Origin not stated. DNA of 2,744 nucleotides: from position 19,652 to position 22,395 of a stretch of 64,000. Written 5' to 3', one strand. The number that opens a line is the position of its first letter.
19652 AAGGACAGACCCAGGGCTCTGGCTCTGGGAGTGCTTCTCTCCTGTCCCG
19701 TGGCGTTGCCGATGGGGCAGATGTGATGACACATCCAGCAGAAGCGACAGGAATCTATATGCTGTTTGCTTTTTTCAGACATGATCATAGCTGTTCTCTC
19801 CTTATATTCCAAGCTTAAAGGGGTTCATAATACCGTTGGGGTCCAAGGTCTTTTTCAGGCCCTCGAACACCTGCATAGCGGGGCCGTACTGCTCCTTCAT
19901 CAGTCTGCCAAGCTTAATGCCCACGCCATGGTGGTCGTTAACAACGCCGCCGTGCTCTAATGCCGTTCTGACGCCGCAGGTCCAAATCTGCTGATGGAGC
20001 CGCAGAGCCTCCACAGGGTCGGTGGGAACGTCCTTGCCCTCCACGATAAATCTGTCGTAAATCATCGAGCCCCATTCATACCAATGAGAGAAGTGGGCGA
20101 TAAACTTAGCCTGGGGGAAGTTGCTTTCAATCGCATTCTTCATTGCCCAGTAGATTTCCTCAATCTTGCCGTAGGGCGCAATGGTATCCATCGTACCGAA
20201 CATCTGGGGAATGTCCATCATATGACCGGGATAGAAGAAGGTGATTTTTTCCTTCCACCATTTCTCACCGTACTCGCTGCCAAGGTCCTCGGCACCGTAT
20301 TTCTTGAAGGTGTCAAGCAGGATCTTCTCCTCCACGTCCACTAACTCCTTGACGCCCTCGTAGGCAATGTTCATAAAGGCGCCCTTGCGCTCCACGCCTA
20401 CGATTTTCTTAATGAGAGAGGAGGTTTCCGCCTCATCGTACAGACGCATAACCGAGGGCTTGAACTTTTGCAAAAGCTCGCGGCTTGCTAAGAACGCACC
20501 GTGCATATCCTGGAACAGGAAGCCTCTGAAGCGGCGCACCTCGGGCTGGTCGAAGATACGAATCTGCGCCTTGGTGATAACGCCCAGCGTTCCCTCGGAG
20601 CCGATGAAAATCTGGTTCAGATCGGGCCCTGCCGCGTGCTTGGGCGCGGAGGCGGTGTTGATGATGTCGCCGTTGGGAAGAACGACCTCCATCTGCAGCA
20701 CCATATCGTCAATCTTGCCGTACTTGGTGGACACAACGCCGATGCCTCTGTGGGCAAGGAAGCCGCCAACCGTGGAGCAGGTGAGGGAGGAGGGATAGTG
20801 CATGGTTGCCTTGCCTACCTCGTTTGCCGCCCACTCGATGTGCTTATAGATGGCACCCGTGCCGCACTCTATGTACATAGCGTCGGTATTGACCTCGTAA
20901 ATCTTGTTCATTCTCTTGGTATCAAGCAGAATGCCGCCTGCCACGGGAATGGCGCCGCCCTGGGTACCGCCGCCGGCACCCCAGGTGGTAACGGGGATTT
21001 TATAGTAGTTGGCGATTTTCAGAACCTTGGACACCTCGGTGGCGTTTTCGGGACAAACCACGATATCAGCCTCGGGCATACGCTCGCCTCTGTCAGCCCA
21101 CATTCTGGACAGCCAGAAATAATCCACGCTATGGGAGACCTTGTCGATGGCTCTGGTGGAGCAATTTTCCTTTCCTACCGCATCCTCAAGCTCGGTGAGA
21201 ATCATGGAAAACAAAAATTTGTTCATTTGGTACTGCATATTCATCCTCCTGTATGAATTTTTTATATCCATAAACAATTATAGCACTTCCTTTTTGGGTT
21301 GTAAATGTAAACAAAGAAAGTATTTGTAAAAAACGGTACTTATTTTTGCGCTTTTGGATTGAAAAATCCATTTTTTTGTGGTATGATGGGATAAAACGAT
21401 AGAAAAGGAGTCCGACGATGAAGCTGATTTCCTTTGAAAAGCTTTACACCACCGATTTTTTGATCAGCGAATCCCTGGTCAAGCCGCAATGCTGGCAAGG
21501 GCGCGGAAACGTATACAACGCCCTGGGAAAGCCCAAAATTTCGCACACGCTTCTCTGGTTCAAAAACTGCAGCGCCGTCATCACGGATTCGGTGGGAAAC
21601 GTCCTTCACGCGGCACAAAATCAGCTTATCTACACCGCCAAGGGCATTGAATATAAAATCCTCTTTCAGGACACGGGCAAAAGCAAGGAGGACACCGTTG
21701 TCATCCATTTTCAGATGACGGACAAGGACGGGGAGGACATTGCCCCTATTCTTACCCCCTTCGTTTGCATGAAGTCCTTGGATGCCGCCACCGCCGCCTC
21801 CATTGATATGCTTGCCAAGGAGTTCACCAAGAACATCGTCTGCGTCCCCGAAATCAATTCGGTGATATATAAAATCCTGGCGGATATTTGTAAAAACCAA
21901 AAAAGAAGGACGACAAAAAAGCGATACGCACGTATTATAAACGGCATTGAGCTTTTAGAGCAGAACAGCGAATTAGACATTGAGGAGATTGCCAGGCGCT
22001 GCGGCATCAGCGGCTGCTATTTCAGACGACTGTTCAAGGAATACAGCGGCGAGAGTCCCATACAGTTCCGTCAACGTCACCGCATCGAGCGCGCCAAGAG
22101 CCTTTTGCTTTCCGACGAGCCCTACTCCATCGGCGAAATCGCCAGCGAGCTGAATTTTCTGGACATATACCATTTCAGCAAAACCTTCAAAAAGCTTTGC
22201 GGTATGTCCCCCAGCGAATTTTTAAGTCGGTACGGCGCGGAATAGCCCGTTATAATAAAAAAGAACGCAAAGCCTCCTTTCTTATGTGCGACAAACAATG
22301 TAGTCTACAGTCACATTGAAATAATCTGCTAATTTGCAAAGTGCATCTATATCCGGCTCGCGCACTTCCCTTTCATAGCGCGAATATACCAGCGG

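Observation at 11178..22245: Amino-sugar catabolic operon that also encodes a lactate/glycolate-dehydrogenase-like FAD + Fe-S + Etf redox module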

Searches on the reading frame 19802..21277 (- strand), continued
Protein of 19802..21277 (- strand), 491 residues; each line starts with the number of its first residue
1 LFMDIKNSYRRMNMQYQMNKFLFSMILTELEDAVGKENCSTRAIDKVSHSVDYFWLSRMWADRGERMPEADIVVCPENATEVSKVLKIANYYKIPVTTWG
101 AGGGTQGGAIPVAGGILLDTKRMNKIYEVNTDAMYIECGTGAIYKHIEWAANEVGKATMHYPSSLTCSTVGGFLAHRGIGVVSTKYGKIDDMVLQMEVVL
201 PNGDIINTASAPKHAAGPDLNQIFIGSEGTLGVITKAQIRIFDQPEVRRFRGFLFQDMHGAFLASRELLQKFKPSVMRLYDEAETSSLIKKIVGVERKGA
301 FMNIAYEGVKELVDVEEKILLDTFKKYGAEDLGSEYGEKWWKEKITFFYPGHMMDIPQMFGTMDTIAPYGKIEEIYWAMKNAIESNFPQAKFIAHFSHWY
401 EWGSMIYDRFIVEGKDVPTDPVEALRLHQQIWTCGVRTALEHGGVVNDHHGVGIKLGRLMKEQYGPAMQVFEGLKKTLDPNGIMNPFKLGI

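Call 76: find_encoding_contigs(protein=P0017, flank=10000, max_places=2)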
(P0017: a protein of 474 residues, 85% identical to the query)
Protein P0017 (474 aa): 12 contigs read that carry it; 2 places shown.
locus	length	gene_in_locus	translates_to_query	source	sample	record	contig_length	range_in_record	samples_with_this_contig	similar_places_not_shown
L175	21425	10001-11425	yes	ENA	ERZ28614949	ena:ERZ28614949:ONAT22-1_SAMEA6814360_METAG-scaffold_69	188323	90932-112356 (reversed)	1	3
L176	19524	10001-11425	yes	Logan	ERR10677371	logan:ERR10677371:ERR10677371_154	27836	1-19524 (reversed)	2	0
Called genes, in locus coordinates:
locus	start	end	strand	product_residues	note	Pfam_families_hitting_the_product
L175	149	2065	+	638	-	PF06480:FtsH_ext (weak), PF00004:AAA, PF07728:AAA_5 (faint), PF17862:AAA_lid_3, PF01434:Peptidase_M41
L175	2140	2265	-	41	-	-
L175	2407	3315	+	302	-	PF00294:PfkB, PF08543:Phos_pyr_kin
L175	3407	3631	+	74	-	PF00550:PP-binding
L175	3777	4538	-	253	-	PF01487:DHquinase_I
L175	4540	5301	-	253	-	PF00106:adh_short, PF08659:KR (weak), PF13561:adh_short_C2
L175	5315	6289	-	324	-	PF08240:ADH_N, PF00107:ADH_zinc_N, PF13602:ADH_zinc_N_2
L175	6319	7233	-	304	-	PF01061:ABC2_membrane, PF12698:ABC2_membrane_3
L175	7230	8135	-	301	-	PF00005:ABC_tran, PF13304:AAA_21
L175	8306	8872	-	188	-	PF00300:His_Phos_1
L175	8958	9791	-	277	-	PF01418:HTH_6, PF01380:SIS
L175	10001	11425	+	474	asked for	PF01565:FAD_binding_4, PF02913:FAD-oxidase_C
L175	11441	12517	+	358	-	PF13183:Fer4_8, PF13534:Fer4_17 (weak)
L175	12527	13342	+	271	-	PF04962:KduI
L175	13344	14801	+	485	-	PF00370:FGGY_N, PF02782:FGGY_C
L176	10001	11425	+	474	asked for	PF01565:FAD_binding_4, PF02913:FAD-oxidase_C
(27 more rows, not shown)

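Call 77: find_encoding_contigs(protein=P0009, flank=10000, max_places=2)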
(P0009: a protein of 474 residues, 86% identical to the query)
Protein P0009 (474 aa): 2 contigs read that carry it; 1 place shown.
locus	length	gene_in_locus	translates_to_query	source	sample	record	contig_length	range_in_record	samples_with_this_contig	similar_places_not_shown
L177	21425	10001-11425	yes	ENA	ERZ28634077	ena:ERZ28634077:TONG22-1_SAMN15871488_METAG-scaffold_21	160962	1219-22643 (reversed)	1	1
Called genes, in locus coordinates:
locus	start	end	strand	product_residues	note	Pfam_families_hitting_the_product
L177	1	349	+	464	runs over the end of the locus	PF01229:Glyco_hydro_39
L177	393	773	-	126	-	PF07784:DUF1622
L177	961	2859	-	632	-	PF05649:Peptidase_M13_N, PF01431:Peptidase_M13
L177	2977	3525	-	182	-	PF13527:Acetyltransf_9 (weak), PF00583:Acetyltransf_1 (weak)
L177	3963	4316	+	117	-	-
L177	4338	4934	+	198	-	PF00440:TetR_N (weak), PF14278:TetR_C_8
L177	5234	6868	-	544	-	-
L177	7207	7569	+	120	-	-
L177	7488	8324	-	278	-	PF01418:HTH_6, PF01380:SIS, PF13580:SIS_2 (weak)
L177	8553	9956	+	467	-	-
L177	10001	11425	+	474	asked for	PF01565:FAD_binding_4, PF02913:FAD-oxidase_C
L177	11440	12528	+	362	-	PF13183:Fer4_8 (weak)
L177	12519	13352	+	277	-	PF01116:F_bP_aldolase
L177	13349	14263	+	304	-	PF00294:PfkB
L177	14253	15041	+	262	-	PF04962:KduI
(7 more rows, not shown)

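Call 78: find_encoding_contigs(protein=P0089, flank=10000, max_places=2)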
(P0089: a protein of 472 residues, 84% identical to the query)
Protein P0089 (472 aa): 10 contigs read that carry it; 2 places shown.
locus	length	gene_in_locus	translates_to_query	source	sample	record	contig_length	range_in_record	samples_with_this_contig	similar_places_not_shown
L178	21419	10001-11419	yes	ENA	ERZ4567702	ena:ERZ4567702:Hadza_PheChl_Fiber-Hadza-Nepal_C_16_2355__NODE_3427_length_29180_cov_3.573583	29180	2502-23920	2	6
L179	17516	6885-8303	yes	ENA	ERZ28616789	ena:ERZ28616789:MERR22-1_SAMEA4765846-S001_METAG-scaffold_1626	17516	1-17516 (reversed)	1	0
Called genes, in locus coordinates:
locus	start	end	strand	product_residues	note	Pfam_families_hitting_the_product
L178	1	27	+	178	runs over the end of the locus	PF14277:DUF4364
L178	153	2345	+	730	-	PF16875:Glyco_hydro_36N, PF02065:Melibiase, PF16874:Glyco_hydro_36C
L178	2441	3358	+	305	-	PF00126:HTH_1, PF03466:LysR_substrate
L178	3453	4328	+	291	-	PF03180:Lipoprotein_9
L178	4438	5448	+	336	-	PF00005:ABC_tran, PF02463:SMC_N (weak), PF13401:AAA_22 (faint), PF13304:AAA_21 (weak), PF09383:NIL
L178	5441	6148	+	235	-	PF00528:BPD_transp_1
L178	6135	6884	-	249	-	PF12833:HTH_18, PF00165:HTH_AraC (weak)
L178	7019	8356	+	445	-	PF00128:Alpha-amylase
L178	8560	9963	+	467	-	-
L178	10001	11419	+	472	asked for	PF01565:FAD_binding_4, PF02913:FAD-oxidase_C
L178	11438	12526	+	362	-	PF13183:Fer4_8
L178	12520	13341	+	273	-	PF01116:F_bP_aldolase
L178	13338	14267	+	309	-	PF00294:PfkB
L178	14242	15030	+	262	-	PF04962:KduI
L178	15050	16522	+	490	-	PF00370:FGGY_N, PF02782:FGGY_C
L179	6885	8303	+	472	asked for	PF01565:FAD_binding_4, PF02913:FAD-oxidase_C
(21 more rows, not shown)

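Call 79: find_encoding_contigs(protein=P0043, flank=10000, max_places=2)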
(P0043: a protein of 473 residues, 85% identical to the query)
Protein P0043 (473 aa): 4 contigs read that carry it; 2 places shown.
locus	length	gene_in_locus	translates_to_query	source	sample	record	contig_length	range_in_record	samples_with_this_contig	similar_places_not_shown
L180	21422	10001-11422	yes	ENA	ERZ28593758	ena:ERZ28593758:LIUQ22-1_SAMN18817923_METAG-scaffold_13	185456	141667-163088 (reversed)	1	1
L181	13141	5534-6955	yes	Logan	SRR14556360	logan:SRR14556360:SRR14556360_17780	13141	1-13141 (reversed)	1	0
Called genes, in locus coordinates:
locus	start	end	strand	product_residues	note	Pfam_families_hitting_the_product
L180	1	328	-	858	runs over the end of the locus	PF13620:CarboxypepD_reg (faint), PF13715:CarbopepD_reg_2 (faint)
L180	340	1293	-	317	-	PF00528:BPD_transp_1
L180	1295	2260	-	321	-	PF00528:BPD_transp_1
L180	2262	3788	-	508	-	PF01547:SBP_bac_1, PF13416:SBP_bac_8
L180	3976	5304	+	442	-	PF02463:SMC_N (faint), PF03215:Rad17 (faint), PF00005:ABC_tran, PF17912:OB_MalK (faint), PF08402:TOBE_2 (weak)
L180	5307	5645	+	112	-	-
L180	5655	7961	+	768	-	-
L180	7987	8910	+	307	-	-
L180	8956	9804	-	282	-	PF01418:HTH_6, PF13580:SIS_2 (faint), PF01380:SIS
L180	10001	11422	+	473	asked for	PF01565:FAD_binding_4, PF02913:FAD-oxidase_C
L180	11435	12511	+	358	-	PF13183:Fer4_8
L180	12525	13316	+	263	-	PF04962:KduI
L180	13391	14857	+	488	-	PF00370:FGGY_N, PF02782:FGGY_C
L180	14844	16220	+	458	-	PF01012:ETF, PF00766:ETF_alpha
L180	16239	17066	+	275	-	PF01116:F_bP_aldolase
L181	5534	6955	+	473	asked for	PF01565:FAD_binding_4, PF02913:FAD-oxidase_C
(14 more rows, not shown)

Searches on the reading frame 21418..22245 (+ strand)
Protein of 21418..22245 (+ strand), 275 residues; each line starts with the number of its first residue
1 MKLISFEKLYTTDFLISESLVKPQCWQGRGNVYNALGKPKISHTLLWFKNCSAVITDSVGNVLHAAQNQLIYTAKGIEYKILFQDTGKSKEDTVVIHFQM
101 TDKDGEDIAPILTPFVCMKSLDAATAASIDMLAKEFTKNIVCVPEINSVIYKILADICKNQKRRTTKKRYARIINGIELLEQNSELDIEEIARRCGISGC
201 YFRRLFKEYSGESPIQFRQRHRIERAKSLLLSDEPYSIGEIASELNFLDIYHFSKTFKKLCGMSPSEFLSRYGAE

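Call 3: search_protein_families(library=pfam, proteins=[window:21418-22245:+])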
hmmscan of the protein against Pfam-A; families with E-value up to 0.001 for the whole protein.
window:21418-22245:+ (275 aa): 2 families
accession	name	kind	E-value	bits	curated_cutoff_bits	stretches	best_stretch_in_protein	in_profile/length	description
PF12833.13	HTH_18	-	1.5e-21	76.9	33.6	1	191-270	1-79/80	Helix-turn-helix domain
PF00165.29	HTH_AraC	-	1e-20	73.8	26.6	2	234-269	7-41/42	Bacterial regulatory helix-turn-helix proteins, AraC family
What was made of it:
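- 21418..22245 (+): divergent AraC-family regulator. HTH_18/HTH_AraC (call 3).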

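Call 4: search_protein_families(library=ncbifam, proteins=[window:21418-22245:+])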
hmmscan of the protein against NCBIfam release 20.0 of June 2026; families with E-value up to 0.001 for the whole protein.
window:21418-22245:+ (275 aa): 28 families (the best 25 are shown)
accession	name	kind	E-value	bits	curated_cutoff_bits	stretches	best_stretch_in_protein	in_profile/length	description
NF007860.0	PRK10572.1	equivalog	1.9e-17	63.1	208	1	150-271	162-284/292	arabinose operon transcriptional regulator AraC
TIGR04094.1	adjacent_YSIRK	equivalog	7.8e-17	61.3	200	1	181-268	297-382/383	YSIRK-targeted surface antigen transcriptional regulator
NF049932.1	TranspRegBtr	equivalog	1.4e-13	50.3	900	1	138-270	136-264/531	bacillibactin transport transcriptional regulator Btr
NF047788.1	TransRegPocR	equivalog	5.1e-12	45.7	500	1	159-270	177-289/296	transcriptional regulator PocR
NF052371.1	TransRegGbdRPseu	equivalog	2.7e-11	43.1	480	1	169-267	223-322/365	choline metabolism transcriptional regulator GbdR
NF007243.0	PRK09685.1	equivalog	3e-11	43.3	199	1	160-270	190-300/303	transcriptional regulator FeaR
NF006902.0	PRK09393.1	equivalog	2.3e-10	40.2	425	1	163-272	215-322/327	transcriptional regulator FtrA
NF049968.1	QhpR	equivalog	6.6e-10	38.6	250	1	162-268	179-283/284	AraC-like transcriptional regulator QhpR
NF011964.0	PRK15435.1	equivalog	1.6e-09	37.2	345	1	158-229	72-143/354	bifunctional DNA-binding transcriptional regulator/O6-methylguanine-DNA methyltransferase Ada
NF010028.0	PRK13503.1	equivalog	6.8e-09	35.5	288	1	137-268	137-269/278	HTH-type transcriptional activator RhaS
NF010026.0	PRK13501.1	equivalog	8.2e-09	35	363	0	147-221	202-278/290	HTH-type transcriptional activator RhaR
NF041686.2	ant_diox_reg_AndR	equivalog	8.8e-09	35.4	350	1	128-270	170-319/321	anthranilate 1,2-dioxygenase regulatory protein AndR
TIGR02297.1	HpaA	equivalog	2.7e-08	33.4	274.65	1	133-269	147-285/287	4-hydroxyphenylacetate catabolism regulatory protein HpaA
NF010025.2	PRK13500.1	equivalog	1.3e-07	31.5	525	0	132-222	189-279/282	HTH-type transcriptional activator RhaR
NF047455.1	TF_Staph_AryK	equivalog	1.6e-07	30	850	1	159-272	148-259/759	transcriptional regulator AryK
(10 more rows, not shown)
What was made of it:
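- Checked: The AraC gene 21418-22245 is divergent (calls 3 and 4).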
